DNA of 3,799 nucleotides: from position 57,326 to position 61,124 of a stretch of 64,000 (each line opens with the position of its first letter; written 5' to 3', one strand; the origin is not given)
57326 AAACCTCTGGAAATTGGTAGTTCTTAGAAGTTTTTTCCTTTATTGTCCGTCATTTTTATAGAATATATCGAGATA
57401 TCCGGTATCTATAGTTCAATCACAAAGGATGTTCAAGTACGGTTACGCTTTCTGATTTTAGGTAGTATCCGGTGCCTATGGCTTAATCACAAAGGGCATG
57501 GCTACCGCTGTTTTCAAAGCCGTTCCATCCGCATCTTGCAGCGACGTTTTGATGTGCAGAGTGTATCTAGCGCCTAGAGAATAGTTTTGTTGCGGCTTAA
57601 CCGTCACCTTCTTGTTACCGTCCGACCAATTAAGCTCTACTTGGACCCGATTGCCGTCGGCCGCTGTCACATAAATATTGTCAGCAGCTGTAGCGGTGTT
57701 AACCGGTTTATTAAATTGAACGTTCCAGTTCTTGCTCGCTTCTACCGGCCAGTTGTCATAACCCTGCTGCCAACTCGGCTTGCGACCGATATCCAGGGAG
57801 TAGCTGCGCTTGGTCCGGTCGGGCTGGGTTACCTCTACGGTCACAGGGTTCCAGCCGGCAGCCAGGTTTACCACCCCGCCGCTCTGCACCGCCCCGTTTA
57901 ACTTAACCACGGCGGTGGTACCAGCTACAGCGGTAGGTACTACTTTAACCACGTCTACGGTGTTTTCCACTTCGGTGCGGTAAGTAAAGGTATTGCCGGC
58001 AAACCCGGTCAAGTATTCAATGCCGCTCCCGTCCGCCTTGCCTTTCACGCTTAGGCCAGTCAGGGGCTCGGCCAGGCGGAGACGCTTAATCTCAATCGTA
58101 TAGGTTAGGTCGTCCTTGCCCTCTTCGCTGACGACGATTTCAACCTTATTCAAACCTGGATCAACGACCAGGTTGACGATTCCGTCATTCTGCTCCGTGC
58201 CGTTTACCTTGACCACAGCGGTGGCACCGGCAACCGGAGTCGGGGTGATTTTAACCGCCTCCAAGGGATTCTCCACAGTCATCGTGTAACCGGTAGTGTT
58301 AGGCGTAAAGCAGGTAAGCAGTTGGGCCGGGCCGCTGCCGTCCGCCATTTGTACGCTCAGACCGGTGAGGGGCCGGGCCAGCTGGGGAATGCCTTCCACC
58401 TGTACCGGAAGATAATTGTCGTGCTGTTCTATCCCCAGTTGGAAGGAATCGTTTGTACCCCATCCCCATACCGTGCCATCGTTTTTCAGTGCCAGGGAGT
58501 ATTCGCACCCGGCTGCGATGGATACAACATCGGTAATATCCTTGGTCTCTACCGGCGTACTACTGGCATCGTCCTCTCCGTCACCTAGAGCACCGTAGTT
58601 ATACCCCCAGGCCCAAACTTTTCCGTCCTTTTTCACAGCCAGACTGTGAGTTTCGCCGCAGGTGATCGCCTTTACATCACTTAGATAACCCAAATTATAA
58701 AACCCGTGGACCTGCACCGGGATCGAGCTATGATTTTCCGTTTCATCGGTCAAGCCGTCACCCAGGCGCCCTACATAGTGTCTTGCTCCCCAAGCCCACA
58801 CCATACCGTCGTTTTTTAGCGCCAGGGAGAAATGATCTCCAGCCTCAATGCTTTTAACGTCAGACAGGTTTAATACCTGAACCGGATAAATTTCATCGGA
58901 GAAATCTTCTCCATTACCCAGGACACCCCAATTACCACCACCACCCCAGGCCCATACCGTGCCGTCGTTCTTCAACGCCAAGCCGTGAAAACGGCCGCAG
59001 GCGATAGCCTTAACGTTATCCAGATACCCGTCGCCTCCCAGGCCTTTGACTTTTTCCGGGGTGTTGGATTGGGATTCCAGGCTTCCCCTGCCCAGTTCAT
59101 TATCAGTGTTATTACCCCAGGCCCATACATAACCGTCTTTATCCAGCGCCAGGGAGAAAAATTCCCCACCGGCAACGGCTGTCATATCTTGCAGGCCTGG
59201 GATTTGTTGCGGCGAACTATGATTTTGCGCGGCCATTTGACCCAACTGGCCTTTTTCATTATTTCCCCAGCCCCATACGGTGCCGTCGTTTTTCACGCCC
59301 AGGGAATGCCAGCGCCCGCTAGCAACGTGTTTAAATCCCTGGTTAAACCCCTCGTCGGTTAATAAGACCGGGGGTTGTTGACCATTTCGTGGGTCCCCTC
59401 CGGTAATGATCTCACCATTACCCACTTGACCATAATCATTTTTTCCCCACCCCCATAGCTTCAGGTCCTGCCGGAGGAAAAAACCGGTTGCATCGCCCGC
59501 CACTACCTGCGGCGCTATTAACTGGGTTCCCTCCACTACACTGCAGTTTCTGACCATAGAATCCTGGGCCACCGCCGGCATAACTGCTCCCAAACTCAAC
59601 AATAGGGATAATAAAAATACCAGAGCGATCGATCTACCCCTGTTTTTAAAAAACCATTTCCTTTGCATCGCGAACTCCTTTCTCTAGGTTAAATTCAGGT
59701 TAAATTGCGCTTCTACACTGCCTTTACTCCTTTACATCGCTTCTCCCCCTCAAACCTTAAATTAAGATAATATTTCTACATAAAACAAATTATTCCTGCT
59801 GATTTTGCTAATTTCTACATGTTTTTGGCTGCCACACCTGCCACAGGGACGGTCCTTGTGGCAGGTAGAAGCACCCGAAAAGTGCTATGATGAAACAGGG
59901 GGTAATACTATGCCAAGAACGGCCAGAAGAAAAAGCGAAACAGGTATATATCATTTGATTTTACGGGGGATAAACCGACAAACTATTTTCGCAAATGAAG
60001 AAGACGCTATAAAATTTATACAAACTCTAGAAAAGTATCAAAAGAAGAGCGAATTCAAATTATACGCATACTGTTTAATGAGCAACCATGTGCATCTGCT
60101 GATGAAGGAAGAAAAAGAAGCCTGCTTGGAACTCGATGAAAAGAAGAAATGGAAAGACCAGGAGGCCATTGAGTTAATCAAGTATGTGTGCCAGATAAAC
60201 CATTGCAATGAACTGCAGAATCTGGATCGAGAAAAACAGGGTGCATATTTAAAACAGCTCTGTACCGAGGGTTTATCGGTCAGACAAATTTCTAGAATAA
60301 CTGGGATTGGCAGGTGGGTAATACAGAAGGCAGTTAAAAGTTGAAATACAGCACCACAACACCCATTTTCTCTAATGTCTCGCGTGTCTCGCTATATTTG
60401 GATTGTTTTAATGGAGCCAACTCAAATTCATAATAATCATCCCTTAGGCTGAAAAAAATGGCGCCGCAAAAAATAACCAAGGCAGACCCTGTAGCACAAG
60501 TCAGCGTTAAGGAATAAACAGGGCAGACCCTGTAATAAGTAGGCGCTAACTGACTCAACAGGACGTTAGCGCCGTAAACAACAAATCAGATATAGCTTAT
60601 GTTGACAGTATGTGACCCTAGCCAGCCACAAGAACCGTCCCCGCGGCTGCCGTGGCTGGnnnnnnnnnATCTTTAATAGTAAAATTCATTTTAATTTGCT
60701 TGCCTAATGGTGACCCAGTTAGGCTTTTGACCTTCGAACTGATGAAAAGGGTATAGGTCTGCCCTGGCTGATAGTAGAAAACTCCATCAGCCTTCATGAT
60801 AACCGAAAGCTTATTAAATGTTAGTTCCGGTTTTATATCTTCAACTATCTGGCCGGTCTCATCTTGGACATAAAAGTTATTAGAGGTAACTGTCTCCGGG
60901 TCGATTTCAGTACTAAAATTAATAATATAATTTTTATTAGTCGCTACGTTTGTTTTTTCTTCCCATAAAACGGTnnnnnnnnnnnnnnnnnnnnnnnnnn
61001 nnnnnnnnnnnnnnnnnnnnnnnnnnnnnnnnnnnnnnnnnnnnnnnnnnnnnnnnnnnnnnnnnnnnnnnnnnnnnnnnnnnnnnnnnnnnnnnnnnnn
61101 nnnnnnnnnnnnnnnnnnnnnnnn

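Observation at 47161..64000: Array of at least six secreted proteins with unrelated 'heads' but one shared Big_5/SbsA-Ig-like module of about 90 aa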

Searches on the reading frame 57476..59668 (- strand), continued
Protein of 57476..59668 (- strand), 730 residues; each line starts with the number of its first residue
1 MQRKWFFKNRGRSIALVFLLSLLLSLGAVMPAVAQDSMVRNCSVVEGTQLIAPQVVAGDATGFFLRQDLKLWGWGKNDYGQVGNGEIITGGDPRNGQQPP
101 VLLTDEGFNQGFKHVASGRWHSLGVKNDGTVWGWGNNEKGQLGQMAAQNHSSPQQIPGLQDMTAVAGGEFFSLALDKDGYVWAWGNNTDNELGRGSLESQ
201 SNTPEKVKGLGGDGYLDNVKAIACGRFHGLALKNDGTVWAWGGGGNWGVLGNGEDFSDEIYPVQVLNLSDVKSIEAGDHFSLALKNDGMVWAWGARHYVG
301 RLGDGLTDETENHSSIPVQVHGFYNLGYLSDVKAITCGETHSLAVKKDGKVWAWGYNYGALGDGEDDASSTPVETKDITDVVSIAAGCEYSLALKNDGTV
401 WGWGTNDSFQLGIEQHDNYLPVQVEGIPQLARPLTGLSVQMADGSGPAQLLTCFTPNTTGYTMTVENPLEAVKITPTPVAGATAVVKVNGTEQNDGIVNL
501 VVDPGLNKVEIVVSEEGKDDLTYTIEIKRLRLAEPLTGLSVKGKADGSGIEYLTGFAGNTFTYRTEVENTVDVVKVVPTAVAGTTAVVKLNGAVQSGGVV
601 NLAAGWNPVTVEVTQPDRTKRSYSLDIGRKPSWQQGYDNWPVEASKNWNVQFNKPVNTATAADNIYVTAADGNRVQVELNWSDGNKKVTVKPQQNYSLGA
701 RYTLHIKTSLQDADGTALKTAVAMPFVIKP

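Call 65: search_protein_families(library=pfam, proteins=[L010:9926-11335:+, L031:2668-4038:+, L009:9590-12811:+, L012:109-3465:+, L014:692-3313:+, L016:916-3906:+, L046:261-2171:+, L039:4594-6705:+, L008:208-2610:+, L052:9728-11962:+], max_evalue=0.0001)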
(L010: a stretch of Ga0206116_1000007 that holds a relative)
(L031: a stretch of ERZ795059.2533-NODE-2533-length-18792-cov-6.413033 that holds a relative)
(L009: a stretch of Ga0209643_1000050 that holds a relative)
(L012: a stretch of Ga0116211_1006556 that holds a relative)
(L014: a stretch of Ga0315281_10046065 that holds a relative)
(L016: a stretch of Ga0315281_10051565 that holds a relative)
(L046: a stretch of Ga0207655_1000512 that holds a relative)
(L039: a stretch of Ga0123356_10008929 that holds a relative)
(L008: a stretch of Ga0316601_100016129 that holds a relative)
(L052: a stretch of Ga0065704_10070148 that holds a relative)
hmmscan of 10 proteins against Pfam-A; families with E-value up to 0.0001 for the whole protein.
L010:9926-11335:+ (470 aa): 5 families
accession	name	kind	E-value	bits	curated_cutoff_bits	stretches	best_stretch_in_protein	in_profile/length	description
PF25390.1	WD40_RLD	-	3.4e-80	270.5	150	2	183-384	91-298/363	RCC1-like domain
PF00415.24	RCC1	-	3.1e-64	213.8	21.7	5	299-346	1-50/50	Regulator of chromosome condensation (RCC1) repeat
PF13540.12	RCC1_2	-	1e-49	165.6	22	4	334-361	2-29/30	Regulator of chromosome condensation (RCC1) repeat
PF18962.6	Por_Secre_tail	-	1.5e-12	48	27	1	399-468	1-74/75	Secretion system C-terminal sorting domain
PF25384.1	Alsin_RLD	-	4.5e-10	39.8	100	1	253-351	245-351/405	Alsin RCC1-like domain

L031:2668-4038:+ (457 aa): 5 families
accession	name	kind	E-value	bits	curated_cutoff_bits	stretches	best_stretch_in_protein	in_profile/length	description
PF25390.1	WD40_RLD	-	1.6e-72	245.2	150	2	143-363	91-316/363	RCC1-like domain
PF00415.24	RCC1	-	2.7e-68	226.8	21.7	6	313-360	1-50/50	Regulator of chromosome condensation (RCC1) repeat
PF13540.12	RCC1_2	-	4.6e-44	147.6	22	4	244-272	2-30/30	Regulator of chromosome condensation (RCC1) repeat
PF25384.1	Alsin_RLD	-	2.2e-11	44.1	100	0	162-261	244-351/405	Alsin RCC1-like domain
PF18962.6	Por_Secre_tail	-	1.9e-09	38.1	27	1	379-453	2-74/75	Secretion system C-terminal sorting domain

L009:9590-12811:+ (1074 aa): 6 families
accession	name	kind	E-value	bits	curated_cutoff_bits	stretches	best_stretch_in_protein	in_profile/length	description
PF25390.1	WD40_RLD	-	1.8e-176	587.3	150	3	555-880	32-346/363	RCC1-like domain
PF00415.24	RCC1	-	1.2e-135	442.5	21.7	12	262-309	1-50/50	Regulator of chromosome condensation (RCC1) repeat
PF13540.12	RCC1_2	-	3.4e-115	373.8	22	11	246-275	1-30/30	Regulator of chromosome condensation (RCC1) repeat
PF25384.1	Alsin_RLD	-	8.8e-25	88.3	100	1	214-290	246-319/405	Alsin RCC1-like domain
PF17963.7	Big_9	-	1.4e-06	29.5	23.6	1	988-1054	19-89/89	Bacterial Ig domain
PF00041.27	fn3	-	3.6e-06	27.5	25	1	892-966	6-77/84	Fibronectin type III domain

L012:109-3465:+ (1119 aa): 4 families
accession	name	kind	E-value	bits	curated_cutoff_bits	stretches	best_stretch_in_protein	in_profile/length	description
PF25390.1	WD40_RLD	-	8e-187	621.3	150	3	67-364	34-347/363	RCC1-like domain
PF00415.24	RCC1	-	1.5e-159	519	21.7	13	82-129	1-50/50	Regulator of chromosome condensation (RCC1) repeat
PF13540.12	RCC1_2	-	1.3e-130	422.8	22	13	116-145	1-30/30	Regulator of chromosome condensation (RCC1) repeat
PF25384.1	Alsin_RLD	-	5.4e-37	128.5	100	0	216-251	276-311/405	Alsin RCC1-like domain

L014:692-3313:+ (874 aa): 4 families
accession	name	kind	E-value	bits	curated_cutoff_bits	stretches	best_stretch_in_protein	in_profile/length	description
PF25390.1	WD40_RLD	-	5.3e-243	806.2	150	4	20-347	4-342/363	RCC1-like domain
PF00415.24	RCC1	-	1.6e-129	422.8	21.7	12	472-518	1-49/50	Regulator of chromosome condensation (RCC1) repeat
PF13540.12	RCC1_2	-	4.9e-127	411.5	22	13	206-235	1-30/30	Regulator of chromosome condensation (RCC1) repeat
PF25384.1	Alsin_RLD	-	1.4e-44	153.5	100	1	305-340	276-311/405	Alsin RCC1-like domain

L016:916-3906:+ (997 aa): 6 families
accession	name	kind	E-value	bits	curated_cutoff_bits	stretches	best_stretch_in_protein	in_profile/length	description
PF25390.1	WD40_RLD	-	5.9e-127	424.4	150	4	441-695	95-353/363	RCC1-like domain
PF00415.24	RCC1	-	5e-86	283.6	21.7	7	609-656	1-50/50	Regulator of chromosome condensation (RCC1) repeat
PF13540.12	RCC1_2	-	6.1e-82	268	22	8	595-622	3-30/30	Regulator of chromosome condensation (RCC1) repeat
PF25384.1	Alsin_RLD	-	1e-14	55.1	100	0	592-625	276-309/405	Alsin RCC1-like domain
PF18911.6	PKD_4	-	1.6e-13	51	27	1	408-478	14-85/85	PKD domain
PF00801.26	PKD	-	3.8e-08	33.7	23.5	1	403-471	6-74/80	PKD domain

L046:261-2171:+ (637 aa): 4 families
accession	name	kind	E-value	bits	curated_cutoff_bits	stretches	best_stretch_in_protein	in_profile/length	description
PF25390.1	WD40_RLD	-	3e-127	425.3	150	3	131-427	33-346/363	RCC1-like domain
PF00415.24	RCC1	-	2.4e-51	172.5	21.7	4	195-228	1-34/50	Regulator of chromosome condensation (RCC1) repeat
PF13540.12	RCC1_2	-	8.3e-33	111.8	22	1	285-313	2-30/30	Regulator of chromosome condensation (RCC1) repeat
PF00041.27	fn3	-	2.1e-08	34.7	25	1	491-568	3-82/84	Fibronectin type III domain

L039:4594-6705:+ (704 aa): 8 families
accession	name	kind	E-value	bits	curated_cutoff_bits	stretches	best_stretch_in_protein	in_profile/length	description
PF25390.1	WD40_RLD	-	1.7e-53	182.7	150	2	361-544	138-326/363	RCC1-like domain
PF00415.24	RCC1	-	2.1e-32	111.9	21.7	3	614-659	1-50/50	Regulator of chromosome condensation (RCC1) repeat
PF13540.12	RCC1_2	-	1.2e-26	92.2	22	2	605-627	8-30/30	Regulator of chromosome condensation (RCC1) repeat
PF08281.18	Sigma70_r4_2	-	1.9e-12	47.1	25.7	1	176-227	3-54/54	Sigma-70, region 4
PF04542.20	Sigma70_r2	-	4.4e-12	46.1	24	1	70-137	2-71/71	Sigma-70 region 2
PF04545.22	Sigma70_r4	-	4.6e-06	26.5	24.1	1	183-228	4-49/50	Sigma-70, region 4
PF25384.1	Alsin_RLD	-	6.1e-06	26.2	100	0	620-696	247-323/405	Alsin RCC1-like domain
PF13240.11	Zn_Ribbon_1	-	5.1e-05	23.4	25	1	4-25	1-22/23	zinc-ribbon domain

L008:208-2610:+ (801 aa): 4 families
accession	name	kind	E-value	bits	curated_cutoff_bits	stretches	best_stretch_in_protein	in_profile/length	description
PF25390.1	WD40_RLD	-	3.4e-179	596.2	150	5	113-369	42-313/363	RCC1-like domain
PF00415.24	RCC1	-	3e-143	466.8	21.7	10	673-720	1-50/50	Regulator of chromosome condensation (RCC1) repeat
PF13540.12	RCC1_2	-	3e-101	329.5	22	9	707-736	1-30/30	Regulator of chromosome condensation (RCC1) repeat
PF25384.1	Alsin_RLD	-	8.2e-22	78.5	100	0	625-691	243-311/405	Alsin RCC1-like domain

L052:9728-11962:+ (745 aa): 3 families
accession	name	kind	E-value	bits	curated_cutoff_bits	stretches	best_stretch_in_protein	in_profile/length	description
PF25390.1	WD40_RLD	-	3.9e-61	207.8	150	4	492-715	105-329/363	RCC1-like domain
PF00415.24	RCC1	-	1.7e-28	99.3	21.7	2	100-138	1-38/50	Regulator of chromosome condensation (RCC1) repeat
PF13540.12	RCC1_2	-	2.5e-28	97.5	22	0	412-436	2-26/30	Regulator of chromosome condensation (RCC1) repeat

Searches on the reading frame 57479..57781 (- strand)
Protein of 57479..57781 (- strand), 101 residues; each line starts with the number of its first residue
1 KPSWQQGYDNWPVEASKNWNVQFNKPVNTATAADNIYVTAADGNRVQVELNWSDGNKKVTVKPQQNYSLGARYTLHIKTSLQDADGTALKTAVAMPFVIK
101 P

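Call 98: search_protein_families(library=pfam, proteins=[window:57479-57781:-], max_evalue=10)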
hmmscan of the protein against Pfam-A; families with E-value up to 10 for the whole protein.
window:57479-57781:- (101 aa): 5 families
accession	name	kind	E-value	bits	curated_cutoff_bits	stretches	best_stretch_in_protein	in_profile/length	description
PF13205.12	Big_5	-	1.3e-12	48.8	23.6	1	13-97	19-103/105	Bacterial Ig-like domain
PF10387.14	DUF2442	-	0.0072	17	23.9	1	34-76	10-53/72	Protein of unknown function (DUF2442)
PF17998.7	AgI_II_C2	-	0.016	16.1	27.1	1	15-84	40-120/148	Cell surface antigen I/II C2 terminal domain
PF14900.11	DUF4493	-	0.017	15.4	27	1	18-88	136-205/226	Domain of unknown function (DUF4493)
PF18911.6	PKD_4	-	0.057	13.9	27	1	36-91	25-78/85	PKD domain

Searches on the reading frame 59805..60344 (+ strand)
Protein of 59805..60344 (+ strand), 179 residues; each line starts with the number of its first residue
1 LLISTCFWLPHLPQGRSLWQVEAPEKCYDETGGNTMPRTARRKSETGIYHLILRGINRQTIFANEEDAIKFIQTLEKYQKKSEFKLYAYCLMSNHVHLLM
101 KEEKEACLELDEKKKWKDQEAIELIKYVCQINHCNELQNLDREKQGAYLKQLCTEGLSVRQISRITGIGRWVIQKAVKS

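Call 4: search_protein_families(library=pfam, proteins=[window:59805-60344:+], max_evalue=0.01)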
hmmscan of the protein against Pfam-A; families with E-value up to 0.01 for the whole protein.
window:59805-60344:+ (179 aa): 1 family
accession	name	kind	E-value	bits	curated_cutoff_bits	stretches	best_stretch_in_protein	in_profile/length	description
PF01797.21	Y1_Tnp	-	8.9e-10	39.2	23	1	48-103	6-60/121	Transposase IS200 like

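Call 13: search_protein_families(library=ncbifam, proteins=[window:59805-60344:+], max_evalue=0.01)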
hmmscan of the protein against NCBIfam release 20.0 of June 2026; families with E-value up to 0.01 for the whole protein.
window:59805-60344:+ (179 aa): 3 families
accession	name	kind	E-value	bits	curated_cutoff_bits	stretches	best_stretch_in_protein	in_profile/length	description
NF047646.1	REP_Tyr_transpos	equivalog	3e-09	36.9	80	1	39-105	2-68/146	REP-associated tyrosine transposase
TIGR02937.1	sigma70-ECF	superfamily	0.0021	17.7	42.9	1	69-177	37-154/165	sigma-70 family RNA polymerase sigma factor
NF033573.1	transpos_IS200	equivalog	0.0082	16.4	55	0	49-101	13-64/126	IS200/IS605 family transposase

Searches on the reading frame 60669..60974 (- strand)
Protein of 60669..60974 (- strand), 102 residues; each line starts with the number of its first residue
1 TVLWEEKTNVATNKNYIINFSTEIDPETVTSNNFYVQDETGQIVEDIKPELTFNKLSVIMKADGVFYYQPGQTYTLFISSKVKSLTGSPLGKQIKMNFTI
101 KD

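Call 98: search_protein_families(library=pfam, proteins=[window:60669-60974:-], max_evalue=10)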
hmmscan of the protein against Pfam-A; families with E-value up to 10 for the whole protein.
window:60669-60974:- (102 aa): 2 families
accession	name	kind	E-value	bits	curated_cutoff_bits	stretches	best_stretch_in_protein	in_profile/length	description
PF13205.12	Big_5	-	7.2e-10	40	23.6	1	7-99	16-104/105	Bacterial Ig-like domain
PF17998.7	AgI_II_C2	-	0.068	14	27.1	1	28-86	58-121/148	Cell surface antigen I/II C2 terminal domain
